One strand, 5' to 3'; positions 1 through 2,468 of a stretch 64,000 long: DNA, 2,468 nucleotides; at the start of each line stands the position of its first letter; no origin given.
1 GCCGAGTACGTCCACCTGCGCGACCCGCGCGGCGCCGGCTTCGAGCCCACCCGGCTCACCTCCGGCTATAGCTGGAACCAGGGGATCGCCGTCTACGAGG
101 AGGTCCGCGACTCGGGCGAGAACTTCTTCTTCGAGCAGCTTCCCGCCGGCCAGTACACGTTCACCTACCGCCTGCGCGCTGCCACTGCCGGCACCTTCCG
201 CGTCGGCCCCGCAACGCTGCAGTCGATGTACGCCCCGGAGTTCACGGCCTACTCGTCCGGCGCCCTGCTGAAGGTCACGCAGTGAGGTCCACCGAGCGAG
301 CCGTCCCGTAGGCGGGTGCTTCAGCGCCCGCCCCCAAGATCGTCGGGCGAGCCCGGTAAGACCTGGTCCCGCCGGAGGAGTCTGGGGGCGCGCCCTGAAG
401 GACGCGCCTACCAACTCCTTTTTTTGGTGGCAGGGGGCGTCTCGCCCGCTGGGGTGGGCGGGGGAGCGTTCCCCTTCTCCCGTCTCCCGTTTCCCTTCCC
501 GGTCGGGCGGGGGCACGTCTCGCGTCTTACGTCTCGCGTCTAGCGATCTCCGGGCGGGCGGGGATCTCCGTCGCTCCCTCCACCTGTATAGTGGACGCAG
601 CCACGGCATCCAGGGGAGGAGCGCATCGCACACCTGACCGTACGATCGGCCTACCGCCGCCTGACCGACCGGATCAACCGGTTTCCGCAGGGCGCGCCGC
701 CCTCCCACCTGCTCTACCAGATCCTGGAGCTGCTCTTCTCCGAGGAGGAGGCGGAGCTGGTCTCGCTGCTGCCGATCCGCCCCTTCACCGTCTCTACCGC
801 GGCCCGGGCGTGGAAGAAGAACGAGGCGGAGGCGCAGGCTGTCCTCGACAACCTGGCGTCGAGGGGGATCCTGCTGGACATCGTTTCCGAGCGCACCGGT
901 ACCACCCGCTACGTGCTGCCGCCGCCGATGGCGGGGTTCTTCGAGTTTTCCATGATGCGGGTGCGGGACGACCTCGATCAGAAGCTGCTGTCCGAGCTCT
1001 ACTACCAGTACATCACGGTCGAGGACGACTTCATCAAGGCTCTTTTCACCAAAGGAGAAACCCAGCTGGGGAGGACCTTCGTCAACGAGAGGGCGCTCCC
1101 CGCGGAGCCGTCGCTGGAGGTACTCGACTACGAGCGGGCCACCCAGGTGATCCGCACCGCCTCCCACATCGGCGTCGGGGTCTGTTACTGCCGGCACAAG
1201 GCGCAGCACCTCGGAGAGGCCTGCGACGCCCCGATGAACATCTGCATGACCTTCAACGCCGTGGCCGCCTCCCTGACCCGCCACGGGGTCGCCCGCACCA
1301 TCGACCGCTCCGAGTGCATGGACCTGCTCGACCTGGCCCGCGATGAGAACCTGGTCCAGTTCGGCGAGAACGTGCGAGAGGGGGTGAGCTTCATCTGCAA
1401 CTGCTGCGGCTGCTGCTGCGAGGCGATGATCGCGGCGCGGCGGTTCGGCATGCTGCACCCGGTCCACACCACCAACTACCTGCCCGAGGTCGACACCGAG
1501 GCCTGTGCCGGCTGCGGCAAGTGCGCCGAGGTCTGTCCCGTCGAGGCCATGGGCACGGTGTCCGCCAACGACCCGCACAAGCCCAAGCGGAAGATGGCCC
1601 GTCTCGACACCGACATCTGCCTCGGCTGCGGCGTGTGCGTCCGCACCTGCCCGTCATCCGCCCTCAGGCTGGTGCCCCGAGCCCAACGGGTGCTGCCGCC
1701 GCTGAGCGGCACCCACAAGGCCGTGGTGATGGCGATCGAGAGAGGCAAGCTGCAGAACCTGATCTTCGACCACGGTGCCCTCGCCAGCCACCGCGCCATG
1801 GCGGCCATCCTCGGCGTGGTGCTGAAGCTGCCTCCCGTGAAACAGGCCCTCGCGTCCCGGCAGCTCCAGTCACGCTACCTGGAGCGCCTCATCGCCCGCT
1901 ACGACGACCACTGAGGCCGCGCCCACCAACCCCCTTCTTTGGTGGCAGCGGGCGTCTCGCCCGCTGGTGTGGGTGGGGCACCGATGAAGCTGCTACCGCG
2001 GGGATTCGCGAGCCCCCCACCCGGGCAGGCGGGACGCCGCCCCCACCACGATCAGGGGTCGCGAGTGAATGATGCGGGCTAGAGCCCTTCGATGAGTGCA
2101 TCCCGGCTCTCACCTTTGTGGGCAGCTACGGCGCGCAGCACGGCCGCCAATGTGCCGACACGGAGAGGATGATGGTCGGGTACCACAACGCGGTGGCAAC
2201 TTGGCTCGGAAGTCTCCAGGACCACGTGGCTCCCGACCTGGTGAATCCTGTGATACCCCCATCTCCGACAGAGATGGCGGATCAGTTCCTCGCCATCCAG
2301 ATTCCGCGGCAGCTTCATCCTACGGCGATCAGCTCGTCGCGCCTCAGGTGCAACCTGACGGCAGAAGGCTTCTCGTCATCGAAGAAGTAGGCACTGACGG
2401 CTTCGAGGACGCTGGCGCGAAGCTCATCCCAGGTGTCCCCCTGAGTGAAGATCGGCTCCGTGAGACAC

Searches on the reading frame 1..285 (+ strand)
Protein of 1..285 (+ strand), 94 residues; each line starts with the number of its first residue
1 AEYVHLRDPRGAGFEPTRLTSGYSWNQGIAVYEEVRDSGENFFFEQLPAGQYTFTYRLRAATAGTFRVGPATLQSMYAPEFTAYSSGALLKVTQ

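Call 8: search_protein_families(library=pfam, proteins=[window:1-285:+])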
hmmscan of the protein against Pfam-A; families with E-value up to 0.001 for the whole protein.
window:1-285:+ (94 aa): 1 family
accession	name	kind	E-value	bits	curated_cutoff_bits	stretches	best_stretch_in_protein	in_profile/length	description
PF17973.7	bMG10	-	7e-24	84.9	26.2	1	2-80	43-131/131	Bacterial Alpha-2-macroglobulin MG10 domain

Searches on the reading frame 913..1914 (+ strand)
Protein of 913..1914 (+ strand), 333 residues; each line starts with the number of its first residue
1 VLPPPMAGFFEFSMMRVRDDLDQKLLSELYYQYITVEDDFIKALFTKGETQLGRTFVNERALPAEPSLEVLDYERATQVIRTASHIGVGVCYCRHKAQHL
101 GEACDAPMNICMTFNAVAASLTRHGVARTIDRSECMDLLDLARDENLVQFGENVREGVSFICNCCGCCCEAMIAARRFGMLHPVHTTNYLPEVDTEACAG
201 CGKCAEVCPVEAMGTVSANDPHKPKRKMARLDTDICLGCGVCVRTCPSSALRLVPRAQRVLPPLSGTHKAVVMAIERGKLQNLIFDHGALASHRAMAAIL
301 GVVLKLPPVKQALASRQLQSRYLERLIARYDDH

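Call 8: search_protein_families(library=pfam, proteins=[window:913-1914:+])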
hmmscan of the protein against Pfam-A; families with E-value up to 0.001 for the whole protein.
window:913-1914:+ (333 aa): 10 families
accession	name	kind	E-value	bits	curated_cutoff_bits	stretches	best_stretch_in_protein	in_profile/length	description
PF00037.32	Fer4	-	1.9e-10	40.5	21.1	2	191-212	1-22/24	4Fe-4S binding domain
PF13237.11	Fer4_10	-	2.3e-10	40.7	25.5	2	192-247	3-53/53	4Fe-4S dicluster domain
PF12837.12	Fer4_6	-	5.8e-10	39.1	25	2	191-212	2-23/24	4Fe-4S binding domain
PF12838.12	Fer4_7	-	6.8e-09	36.5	27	1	198-250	2-52/52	4Fe-4S dicluster domain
PF14697.11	Fer4_21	-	5.1e-08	33.4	35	1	193-250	3-56/59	4Fe-4S dicluster domain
PF12797.12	Fer4_2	-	1.6e-07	31.2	24.5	2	191-210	3-22/22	4Fe-4S binding domain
PF13187.11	Fer4_9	-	5.7e-07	29.9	27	1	197-250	1-51/52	4Fe-4S dicluster domain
PF17179.9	Fer4_22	-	0.00023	22.4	27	0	187-211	70-94/95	4Fe-4S dicluster domain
PF13183.11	Fer4_8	-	0.00052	20.9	27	1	196-248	3-66/68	4Fe-4S dicluster domain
PF13484.11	Fer4_16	-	0.00096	20.3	30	0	198-247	2-64/66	4Fe-4S double cluster binding domain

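Call 81: find_encoding_contigs(protein=window:913-1914:+, flank=10000, max_places=4)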
Protein window:913-1914:+ (333 aa): no gene with exactly this product is on record in the collection.

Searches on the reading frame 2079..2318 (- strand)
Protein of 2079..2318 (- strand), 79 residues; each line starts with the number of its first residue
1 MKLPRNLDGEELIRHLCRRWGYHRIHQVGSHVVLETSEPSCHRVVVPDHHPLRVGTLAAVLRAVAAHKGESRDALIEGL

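Call 93: search_protein_families(library=pfam, proteins=[window:2079-2318:-], max_evalue=0.01)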
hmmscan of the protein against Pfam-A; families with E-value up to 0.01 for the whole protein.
window:2079-2318:- (79 aa): 1 family
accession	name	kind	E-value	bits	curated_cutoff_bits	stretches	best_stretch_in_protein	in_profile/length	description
PF07927.17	HicA_toxin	-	6.7e-07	29.8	27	1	9-63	1-55/58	HicA toxin of bacterial toxin-antitoxin,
